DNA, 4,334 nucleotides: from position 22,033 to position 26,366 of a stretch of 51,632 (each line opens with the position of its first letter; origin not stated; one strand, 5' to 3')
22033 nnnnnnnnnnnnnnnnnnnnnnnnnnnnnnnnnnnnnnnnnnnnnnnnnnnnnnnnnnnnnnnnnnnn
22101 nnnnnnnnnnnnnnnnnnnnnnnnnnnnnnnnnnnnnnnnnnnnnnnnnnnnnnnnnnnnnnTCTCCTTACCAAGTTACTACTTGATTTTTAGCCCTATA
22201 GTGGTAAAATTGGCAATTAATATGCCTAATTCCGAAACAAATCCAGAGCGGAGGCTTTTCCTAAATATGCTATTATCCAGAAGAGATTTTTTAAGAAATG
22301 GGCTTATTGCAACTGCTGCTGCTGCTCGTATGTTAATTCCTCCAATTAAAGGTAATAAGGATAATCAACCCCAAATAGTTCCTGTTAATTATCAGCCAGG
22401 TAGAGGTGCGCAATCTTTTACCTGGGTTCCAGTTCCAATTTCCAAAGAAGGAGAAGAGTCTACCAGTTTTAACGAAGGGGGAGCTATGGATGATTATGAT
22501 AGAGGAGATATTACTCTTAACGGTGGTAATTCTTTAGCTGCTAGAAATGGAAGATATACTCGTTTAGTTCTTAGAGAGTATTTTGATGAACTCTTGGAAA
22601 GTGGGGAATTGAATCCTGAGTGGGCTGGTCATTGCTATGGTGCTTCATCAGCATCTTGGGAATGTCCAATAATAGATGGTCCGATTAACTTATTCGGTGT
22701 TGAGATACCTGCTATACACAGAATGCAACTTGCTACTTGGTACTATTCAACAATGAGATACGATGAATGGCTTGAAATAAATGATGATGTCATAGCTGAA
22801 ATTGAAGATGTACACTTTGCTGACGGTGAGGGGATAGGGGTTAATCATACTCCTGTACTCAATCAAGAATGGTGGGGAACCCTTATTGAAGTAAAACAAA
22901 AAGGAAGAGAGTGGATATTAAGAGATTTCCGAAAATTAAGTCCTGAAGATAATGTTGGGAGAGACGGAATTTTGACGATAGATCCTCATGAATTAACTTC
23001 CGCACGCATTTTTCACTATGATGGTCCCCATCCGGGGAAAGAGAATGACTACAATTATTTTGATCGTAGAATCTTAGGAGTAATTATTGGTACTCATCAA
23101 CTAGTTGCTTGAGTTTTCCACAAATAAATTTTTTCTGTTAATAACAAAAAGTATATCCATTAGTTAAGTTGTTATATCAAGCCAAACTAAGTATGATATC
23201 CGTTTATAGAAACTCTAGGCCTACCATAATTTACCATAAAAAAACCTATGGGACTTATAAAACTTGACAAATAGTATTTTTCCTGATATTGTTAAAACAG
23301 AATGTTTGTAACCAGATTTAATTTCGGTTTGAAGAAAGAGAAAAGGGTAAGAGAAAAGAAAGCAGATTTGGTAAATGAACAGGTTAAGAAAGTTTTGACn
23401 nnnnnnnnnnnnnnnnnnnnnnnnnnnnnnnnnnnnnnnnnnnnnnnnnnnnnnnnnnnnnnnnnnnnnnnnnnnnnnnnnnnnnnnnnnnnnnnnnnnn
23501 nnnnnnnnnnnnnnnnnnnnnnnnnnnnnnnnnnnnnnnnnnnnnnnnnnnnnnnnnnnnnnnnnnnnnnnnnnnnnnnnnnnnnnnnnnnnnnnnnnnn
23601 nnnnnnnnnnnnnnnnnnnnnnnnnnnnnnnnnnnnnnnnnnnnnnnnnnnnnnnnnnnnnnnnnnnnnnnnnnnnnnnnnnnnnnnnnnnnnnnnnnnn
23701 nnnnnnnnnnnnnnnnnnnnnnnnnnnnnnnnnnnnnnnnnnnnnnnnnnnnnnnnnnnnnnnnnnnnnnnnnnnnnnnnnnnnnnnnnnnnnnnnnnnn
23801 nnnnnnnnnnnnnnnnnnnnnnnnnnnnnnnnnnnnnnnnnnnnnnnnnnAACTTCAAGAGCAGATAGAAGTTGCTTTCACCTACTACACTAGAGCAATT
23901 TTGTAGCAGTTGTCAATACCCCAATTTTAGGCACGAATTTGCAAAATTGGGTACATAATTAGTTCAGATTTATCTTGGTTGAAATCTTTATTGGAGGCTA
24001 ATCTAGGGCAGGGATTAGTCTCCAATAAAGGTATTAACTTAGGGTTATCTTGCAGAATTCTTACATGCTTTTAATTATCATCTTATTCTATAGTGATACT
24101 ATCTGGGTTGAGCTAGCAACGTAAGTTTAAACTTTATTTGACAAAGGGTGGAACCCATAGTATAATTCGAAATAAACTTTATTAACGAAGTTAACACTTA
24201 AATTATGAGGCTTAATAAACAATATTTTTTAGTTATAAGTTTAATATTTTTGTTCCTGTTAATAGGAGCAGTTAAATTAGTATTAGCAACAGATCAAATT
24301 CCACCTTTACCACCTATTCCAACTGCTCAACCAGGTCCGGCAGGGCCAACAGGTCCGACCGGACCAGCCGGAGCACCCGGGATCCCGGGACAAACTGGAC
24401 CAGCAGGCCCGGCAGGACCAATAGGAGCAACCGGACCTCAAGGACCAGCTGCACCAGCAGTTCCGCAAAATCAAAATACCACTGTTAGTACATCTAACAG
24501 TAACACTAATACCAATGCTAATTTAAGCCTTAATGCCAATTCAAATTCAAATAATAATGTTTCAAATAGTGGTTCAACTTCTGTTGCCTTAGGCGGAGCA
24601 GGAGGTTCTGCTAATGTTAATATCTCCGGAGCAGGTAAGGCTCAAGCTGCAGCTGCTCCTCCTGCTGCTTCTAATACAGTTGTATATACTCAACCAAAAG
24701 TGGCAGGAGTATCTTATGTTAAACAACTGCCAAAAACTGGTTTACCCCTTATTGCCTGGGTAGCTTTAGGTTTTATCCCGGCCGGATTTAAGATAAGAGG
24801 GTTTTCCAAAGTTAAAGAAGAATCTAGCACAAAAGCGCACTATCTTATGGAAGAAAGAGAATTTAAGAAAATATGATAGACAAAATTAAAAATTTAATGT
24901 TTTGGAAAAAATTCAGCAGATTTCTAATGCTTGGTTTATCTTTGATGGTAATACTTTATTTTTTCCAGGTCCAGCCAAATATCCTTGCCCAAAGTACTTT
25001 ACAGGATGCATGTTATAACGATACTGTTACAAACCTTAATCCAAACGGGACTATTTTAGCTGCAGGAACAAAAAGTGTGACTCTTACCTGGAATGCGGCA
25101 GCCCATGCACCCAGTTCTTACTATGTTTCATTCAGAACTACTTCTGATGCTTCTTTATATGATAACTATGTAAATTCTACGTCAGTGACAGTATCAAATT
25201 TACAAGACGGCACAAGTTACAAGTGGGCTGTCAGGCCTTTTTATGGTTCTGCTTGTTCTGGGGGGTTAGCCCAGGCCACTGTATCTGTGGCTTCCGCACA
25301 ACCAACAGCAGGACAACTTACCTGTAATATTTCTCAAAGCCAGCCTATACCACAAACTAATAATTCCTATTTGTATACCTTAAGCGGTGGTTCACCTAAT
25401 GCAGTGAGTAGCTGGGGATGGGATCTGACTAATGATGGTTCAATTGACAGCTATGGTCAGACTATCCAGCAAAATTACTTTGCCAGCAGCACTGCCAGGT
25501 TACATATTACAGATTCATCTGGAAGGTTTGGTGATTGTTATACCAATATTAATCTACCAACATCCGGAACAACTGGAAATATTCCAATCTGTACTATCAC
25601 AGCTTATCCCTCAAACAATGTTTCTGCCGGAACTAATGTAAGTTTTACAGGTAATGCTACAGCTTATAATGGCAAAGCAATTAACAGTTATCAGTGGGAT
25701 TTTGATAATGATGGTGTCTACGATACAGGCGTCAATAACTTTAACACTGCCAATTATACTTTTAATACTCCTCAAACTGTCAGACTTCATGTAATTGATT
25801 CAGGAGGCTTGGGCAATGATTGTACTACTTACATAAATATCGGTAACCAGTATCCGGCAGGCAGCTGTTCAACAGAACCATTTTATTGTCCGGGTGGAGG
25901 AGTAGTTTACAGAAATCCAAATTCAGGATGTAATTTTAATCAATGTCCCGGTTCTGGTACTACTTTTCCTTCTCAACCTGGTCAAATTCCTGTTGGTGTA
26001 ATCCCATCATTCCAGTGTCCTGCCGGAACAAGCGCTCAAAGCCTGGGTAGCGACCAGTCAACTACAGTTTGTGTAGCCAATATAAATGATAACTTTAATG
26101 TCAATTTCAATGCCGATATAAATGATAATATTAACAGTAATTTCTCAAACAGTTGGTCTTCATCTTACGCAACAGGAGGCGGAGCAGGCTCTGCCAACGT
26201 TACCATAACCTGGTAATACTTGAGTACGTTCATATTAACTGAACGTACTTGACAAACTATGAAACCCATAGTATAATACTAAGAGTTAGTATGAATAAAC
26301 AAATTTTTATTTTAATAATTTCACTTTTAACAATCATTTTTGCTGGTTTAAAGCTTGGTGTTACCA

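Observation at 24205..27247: Three surface proteins sharing an Asn-ladder + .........(N/T)I module: possible co-assembling fibre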

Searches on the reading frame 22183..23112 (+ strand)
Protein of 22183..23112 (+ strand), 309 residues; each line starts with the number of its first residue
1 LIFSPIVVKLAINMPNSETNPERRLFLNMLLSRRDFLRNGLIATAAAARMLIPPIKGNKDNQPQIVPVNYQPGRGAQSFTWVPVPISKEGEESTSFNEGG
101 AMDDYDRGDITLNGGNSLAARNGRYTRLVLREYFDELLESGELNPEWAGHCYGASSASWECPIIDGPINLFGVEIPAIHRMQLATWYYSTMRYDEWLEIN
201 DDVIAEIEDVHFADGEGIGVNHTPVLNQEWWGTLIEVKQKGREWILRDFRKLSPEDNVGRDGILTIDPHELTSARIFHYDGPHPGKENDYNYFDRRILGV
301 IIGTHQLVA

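Call 3: search_protein_families(library=pfam, proteins=[window:22183-23112:+], max_evalue=1)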
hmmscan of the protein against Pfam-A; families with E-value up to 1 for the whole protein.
window:22183-23112:+ (309 aa): 2 families
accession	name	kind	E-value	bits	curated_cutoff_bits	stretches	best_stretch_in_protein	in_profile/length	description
PF10518.14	TAT_signal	-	0.15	12.5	22.7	1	31-48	2-19/21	TAT (twin-arginine translocation) pathway signal sequence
PF10399.14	UCR_Fe-S_N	-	0.16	11.9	24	0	32-48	10-23/41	Ubiquitinol-cytochrome C reductase Fe-S subunit TAT signal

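Call 4: search_protein_families(library=ncbifam, proteins=[window:22183-23112:+], max_evalue=1)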
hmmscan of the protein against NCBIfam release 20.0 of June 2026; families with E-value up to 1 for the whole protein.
window:22183-23112:+ (309 aa): 1 family
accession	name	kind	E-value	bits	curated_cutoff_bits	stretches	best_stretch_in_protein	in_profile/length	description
TIGR01409.1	TAT_signal_seq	domain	0.022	15.1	16.7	1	31-48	1-18/29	twin-arginine translocation signal domain-containing protein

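Call 70: search_solved_structures(query=window:22183-23109:+, max_evalue=1, show_alignments=1)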
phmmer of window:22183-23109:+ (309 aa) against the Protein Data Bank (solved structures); distinct sequences matched with E-value up to 1: 0.

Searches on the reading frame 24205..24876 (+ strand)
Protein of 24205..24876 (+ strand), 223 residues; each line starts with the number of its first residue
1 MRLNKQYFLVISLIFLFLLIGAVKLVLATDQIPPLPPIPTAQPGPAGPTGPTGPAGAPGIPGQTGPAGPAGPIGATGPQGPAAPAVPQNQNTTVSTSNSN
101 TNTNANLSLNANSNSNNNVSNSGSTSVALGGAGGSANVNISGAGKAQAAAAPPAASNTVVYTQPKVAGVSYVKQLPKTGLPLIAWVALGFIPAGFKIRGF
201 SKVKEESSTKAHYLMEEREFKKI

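Call 3: search_protein_families(library=pfam, proteins=[window:24205-24876:+], max_evalue=1)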
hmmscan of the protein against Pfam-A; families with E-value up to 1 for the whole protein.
window:24205-24876:+ (223 aa): 3 families
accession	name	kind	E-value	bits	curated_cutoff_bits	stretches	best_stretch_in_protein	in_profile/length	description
PF01391.23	Collagen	-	1.4e-06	28.4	27.2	1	43-81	6-44/60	Collagen triple helix repeat (20 copies)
PF10988.14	DUF2807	-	0.045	13.9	24.2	1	100-150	92-141/181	Putative auto-transporter adhesin, head GIN domain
PF21112.3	CsgH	-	0.88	10.1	27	0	121-161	26-66/88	CsgH protein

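Call 4: search_protein_families(library=ncbifam, proteins=[window:24205-24876:+], max_evalue=1)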
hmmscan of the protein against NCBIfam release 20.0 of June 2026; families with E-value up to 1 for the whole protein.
window:24205-24876:+ (223 aa): 4 families
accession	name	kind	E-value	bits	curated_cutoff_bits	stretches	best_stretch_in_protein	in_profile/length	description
NF038329.2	gly_rich_SclB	equivalog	3.3e-05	23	325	1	42-100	169-227/442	LPXTG-anchored collagen-like adhesin Scl2/SclB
NF046116.1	adhesin_Lcl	equivalog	4.2e-05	22.3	500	1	44-88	126-170/431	collagen-like adhesin Lcl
NF038330.1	adhesin_SclA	exception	0.0056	16.3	400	1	44-95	207-258/405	LPXTG-anchored collagen-like adhesin Scl1/SclA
NF010495.0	PRK13914.1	equivalog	0.17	10.8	647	1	70-127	320-365/481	invasion associated endopeptidase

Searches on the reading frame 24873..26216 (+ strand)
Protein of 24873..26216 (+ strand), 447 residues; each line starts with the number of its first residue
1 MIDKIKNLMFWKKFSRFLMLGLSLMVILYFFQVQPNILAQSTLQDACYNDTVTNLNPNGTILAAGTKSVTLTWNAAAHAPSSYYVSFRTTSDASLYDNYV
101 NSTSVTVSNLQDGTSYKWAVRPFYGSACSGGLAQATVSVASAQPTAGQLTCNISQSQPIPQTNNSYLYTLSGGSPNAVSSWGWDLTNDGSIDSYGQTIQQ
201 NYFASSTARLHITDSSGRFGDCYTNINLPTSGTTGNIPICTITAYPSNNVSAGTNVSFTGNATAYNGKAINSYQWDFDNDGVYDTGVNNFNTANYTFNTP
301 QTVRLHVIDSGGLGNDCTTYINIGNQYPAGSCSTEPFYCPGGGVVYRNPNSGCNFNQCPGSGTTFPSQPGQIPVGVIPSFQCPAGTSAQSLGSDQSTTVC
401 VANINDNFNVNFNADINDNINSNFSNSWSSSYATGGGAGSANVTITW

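Call 3: search_protein_families(library=pfam, proteins=[window:24873-26216:+], max_evalue=1)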
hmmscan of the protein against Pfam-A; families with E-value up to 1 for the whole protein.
window:24873-26216:+ (447 aa): 4 families
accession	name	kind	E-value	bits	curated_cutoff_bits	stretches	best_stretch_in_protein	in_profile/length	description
PF18911.6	PKD_4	-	4.5e-07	30.3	27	1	242-317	6-78/85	PKD domain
PF00041.27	fn3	-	1.7e-05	25.3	25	1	61-121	8-67/84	Fibronectin type III domain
PF16656.11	Pur_ac_phosph_N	-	0.29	12.1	30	1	66-121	12-79/93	Purple acid Phosphatase, N-terminal domain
PF22352.2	K319L-like_PKD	-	0.39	11.2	27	1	249-309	6-70/84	K319L-like, PKD domain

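Call 4: search_protein_families(library=ncbifam, proteins=[window:24873-26216:+], max_evalue=1)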
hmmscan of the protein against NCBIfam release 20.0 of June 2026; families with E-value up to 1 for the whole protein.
window:24873-26216:+ (447 aa): 0 families

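Call 19: find_homologous_proteins(query=window:24873-26213:+, max_evalue=0.01)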
Query window:24873-26213:+ (447 aa): 5 proteins with E <= 0.01 among 8000 candidates.
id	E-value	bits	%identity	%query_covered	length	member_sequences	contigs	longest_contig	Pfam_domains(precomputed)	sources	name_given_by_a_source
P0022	0.0e+0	1008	100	100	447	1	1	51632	PF00041.28,PF18911.7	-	-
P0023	8.4e-118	412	50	98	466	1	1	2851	PF00041.28,PF18911.7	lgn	-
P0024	5.0e-99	351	49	80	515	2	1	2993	PF18911.7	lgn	-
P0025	3.7e-62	229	39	80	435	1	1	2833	PF00041.28,PF18911.7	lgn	-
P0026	3.4e-47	180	39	69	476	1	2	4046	PF00801.27,PF00041.28,PF18911.7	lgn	-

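Call 47: find_encoding_contigs(protein=P0026, flank=5000, max_places=1)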
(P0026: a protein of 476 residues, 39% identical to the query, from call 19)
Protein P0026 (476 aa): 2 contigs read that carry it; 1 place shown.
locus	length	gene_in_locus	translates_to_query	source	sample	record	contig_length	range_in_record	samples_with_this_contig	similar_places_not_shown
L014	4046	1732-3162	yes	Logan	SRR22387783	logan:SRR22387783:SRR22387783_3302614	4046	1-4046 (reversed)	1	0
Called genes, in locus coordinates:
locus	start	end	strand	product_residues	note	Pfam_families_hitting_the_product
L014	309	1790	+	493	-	-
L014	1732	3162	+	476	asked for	PF00041:fn3 (weak), PF00801:PKD (weak), PF18911:PKD_4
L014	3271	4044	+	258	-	?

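Call 72: predict_structure(alignment_id=A4)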
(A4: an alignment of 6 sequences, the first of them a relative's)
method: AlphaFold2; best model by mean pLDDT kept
length: 447 residues; sequences in the alignment: 6
mean_pLDDT: 62.3   pTM: 0.30
mean pLDDT of the five models: 62.3, 62.1, 61.5, 60.7, 58.6
residues with pLDDT >= 90: 44; 70-90: 169; 50-70: 87; < 50: 147
segments of 3 or more residues with pLDDT < 50: 32-44, 143-148, 230-236, 325-336, 338-345, 347-447
pLDDT, mean of each block of 10 residues (from residue 1): 68 78 71 41 57 90 83 89 90 89 92 88 82 87 49 77 70 75 73 80 75 70 72 47 64 75 67 76 59 75 75 68 45 47 45 42 27 28 36 35 28 29 27 25 25
secondary structure, 60 per line:
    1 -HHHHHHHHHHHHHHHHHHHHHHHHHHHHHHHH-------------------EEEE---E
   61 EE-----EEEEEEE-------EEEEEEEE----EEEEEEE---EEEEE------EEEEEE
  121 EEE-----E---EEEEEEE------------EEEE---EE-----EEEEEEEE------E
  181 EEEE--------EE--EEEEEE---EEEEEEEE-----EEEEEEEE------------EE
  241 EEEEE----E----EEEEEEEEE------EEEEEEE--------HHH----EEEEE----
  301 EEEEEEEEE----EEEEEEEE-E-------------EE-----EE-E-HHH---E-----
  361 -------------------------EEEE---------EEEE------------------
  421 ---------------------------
elements in order: H2-33 E53-56 E60-62 E68-74 E82-89 E94-100 E104-108 E115-123 E133-139 E152-155 E166-173 E180-184 E197-202 E206-213 E219-226 E239-245 E255-263 E270-276 E292-296 E301-309 E314-321 E386-389 E399-402

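Call 73: find_encoding_contigs(protein=P0023, flank=4000, max_places=1)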
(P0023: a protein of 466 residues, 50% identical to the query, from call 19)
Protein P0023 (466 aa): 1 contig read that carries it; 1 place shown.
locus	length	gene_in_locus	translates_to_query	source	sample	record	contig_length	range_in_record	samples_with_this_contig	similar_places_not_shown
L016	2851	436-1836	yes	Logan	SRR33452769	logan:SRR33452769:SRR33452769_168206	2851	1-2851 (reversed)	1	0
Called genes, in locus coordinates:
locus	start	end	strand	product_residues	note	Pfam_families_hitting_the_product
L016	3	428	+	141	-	?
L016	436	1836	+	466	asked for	PF00041:fn3 (weak), PF18911:PKD_4 (faint)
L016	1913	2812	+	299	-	-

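Call 74: find_encoding_contigs(protein=P0024, flank=4000, max_places=1)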
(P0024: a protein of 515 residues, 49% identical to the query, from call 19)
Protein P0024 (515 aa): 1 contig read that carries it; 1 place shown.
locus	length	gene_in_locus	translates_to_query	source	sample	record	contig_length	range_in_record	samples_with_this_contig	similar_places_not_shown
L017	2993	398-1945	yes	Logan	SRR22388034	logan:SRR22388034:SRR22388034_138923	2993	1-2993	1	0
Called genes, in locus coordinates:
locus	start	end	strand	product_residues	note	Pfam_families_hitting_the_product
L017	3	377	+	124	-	?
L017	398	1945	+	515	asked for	PF18911:PKD_4 (weak)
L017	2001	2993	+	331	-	?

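Call 75: find_encoding_contigs(protein=P0025, flank=4000, max_places=1)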
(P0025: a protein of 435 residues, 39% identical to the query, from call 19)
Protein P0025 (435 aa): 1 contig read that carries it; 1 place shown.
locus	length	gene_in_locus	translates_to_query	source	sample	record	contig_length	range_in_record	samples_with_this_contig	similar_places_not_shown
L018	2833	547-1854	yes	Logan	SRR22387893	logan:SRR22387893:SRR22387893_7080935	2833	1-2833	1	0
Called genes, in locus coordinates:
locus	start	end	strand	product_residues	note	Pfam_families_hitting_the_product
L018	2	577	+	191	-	?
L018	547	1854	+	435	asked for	PF00041:fn3 (weak), PF18911:PKD_4 (weak)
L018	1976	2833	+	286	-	?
